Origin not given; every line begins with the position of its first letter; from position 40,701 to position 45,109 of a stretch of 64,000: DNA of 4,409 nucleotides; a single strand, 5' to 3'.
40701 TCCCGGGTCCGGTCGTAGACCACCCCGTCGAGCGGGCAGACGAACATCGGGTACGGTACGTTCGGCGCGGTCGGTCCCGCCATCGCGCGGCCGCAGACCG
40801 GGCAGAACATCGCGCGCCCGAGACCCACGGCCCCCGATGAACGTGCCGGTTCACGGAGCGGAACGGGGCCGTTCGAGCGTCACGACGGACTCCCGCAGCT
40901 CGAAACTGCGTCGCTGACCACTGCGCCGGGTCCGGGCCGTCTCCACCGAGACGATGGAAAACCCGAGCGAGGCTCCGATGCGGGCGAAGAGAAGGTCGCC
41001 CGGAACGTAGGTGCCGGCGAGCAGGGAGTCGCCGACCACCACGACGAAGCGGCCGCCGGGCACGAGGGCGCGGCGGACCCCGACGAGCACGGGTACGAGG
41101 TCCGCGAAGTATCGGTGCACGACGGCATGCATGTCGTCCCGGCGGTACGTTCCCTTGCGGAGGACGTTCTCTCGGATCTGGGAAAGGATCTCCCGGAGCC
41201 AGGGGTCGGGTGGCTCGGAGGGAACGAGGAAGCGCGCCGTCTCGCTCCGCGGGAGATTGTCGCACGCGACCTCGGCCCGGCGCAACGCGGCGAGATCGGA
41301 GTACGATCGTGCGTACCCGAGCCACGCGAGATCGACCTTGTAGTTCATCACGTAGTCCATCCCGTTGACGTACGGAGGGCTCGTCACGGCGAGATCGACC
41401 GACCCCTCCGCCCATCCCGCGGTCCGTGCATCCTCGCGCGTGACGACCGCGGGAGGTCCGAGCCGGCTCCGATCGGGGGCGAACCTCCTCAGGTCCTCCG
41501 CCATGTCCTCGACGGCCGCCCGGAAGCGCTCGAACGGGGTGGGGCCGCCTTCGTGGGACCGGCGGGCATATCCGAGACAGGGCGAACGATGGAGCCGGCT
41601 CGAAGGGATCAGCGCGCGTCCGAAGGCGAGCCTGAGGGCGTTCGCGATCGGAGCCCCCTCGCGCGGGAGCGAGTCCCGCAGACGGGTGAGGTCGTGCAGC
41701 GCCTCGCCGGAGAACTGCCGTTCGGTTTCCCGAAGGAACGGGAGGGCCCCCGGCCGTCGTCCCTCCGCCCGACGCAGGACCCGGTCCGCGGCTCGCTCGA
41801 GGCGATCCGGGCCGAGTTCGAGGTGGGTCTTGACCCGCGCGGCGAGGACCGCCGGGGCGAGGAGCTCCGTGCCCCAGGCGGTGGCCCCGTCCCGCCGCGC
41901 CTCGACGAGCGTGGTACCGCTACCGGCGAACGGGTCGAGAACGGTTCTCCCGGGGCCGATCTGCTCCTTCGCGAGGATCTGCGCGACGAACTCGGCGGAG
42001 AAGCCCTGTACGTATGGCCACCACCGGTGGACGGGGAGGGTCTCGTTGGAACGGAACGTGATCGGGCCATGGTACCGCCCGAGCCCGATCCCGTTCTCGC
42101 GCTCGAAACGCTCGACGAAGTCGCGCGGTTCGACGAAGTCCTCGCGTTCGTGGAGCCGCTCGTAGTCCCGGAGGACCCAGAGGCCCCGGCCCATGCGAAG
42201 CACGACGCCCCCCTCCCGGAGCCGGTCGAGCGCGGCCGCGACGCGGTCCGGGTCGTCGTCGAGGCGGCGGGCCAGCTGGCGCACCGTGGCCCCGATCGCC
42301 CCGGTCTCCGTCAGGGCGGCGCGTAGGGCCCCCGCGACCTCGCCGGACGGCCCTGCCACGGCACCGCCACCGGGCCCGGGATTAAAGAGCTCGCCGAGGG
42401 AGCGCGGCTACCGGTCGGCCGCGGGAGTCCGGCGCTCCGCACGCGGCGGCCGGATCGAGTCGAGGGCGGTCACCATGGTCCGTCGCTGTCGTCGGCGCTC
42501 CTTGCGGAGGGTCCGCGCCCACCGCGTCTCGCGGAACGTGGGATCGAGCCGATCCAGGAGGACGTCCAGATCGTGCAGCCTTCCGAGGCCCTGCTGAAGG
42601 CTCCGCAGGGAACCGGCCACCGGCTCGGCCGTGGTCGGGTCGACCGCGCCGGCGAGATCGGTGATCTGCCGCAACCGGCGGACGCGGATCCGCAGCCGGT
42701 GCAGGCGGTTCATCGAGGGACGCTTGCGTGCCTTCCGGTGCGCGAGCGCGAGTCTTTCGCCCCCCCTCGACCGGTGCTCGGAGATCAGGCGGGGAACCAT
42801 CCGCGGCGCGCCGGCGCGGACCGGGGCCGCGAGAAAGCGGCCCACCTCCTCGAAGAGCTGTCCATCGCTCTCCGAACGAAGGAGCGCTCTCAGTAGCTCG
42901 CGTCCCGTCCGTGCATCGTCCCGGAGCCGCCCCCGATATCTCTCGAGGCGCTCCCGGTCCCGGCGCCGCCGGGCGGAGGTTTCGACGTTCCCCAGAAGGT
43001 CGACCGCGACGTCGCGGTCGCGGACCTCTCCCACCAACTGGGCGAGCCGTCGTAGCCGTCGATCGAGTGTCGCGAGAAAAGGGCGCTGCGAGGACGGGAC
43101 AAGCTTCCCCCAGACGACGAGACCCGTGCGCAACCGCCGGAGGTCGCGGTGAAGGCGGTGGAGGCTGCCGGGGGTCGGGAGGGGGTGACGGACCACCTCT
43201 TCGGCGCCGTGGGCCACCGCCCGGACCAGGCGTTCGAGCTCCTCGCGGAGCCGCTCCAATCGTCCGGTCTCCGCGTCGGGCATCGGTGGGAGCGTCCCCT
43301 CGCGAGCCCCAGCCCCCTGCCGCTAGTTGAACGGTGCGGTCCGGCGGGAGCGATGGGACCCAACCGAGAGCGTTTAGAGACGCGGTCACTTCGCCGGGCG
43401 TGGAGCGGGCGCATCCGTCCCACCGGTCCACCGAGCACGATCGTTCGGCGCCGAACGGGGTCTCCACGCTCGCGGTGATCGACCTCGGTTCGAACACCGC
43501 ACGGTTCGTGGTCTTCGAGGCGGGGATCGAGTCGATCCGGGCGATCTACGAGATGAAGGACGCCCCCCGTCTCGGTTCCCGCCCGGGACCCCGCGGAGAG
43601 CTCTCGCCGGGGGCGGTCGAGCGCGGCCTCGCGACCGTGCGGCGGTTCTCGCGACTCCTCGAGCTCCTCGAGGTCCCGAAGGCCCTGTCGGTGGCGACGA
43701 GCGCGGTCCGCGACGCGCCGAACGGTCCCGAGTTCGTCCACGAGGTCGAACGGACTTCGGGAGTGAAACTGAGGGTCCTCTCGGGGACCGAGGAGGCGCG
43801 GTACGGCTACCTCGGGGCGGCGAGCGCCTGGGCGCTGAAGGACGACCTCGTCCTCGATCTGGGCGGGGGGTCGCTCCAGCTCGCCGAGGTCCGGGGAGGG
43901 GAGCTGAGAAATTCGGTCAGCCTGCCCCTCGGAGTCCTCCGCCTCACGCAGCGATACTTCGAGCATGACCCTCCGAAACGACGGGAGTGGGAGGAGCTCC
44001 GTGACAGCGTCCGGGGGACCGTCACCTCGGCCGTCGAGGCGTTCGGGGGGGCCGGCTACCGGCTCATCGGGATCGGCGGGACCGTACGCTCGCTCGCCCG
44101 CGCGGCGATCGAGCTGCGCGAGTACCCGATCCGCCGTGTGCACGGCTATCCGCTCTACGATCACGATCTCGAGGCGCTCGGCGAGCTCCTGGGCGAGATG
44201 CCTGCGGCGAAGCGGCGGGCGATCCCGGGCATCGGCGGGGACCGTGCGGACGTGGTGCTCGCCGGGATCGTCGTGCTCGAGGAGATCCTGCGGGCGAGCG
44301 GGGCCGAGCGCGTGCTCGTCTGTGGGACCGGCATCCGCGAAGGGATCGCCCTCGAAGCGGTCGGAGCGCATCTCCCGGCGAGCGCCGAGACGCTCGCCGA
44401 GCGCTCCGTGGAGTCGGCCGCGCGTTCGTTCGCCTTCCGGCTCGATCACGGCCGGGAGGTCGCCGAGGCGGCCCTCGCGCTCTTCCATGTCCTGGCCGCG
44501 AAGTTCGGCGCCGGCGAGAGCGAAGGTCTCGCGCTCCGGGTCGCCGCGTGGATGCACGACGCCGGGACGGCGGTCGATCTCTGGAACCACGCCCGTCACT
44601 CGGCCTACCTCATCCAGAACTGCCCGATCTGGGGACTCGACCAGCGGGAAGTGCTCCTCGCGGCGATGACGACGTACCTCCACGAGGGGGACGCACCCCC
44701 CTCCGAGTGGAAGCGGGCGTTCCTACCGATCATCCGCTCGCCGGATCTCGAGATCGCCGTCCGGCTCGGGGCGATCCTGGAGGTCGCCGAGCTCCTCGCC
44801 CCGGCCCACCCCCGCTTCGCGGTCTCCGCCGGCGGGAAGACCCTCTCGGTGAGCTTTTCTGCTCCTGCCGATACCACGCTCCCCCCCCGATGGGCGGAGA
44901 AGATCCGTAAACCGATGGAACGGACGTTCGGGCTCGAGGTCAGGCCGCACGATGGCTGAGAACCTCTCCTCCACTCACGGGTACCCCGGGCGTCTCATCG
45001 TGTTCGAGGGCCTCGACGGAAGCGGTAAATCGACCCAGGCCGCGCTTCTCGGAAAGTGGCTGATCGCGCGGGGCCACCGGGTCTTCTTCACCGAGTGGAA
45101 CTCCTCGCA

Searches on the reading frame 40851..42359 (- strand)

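Call 61: search_protein_families(library=pfam, proteins=[window:40851-42359:-], max_evalue=0.00001)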
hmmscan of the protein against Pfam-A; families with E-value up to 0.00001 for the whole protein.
window:40851-42359:- (502 aa): 1 family
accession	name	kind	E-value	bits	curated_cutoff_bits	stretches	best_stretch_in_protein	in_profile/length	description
PF01555.25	N6_N4_Mtase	-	2.4e-10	41.2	26.7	0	134-166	179-211/221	DNA methylase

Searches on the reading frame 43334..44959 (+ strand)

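Call 61: search_protein_families(library=pfam, proteins=[window:43334-44959:+], max_evalue=0.00001)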
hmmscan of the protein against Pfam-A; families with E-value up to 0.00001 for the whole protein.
window:43334-44959:+ (541 aa): 2 families
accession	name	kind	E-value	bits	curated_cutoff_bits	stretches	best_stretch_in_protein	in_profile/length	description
PF02541.22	Ppx-GppA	-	8.1e-54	183.4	27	1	60-344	2-283/285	Ppx/GppA phosphatase family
PF21447.3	Ppx-GppA_III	-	6.9e-14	52.5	27.3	1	356-455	3-104/177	Ppx/GppA phosphatase, domain III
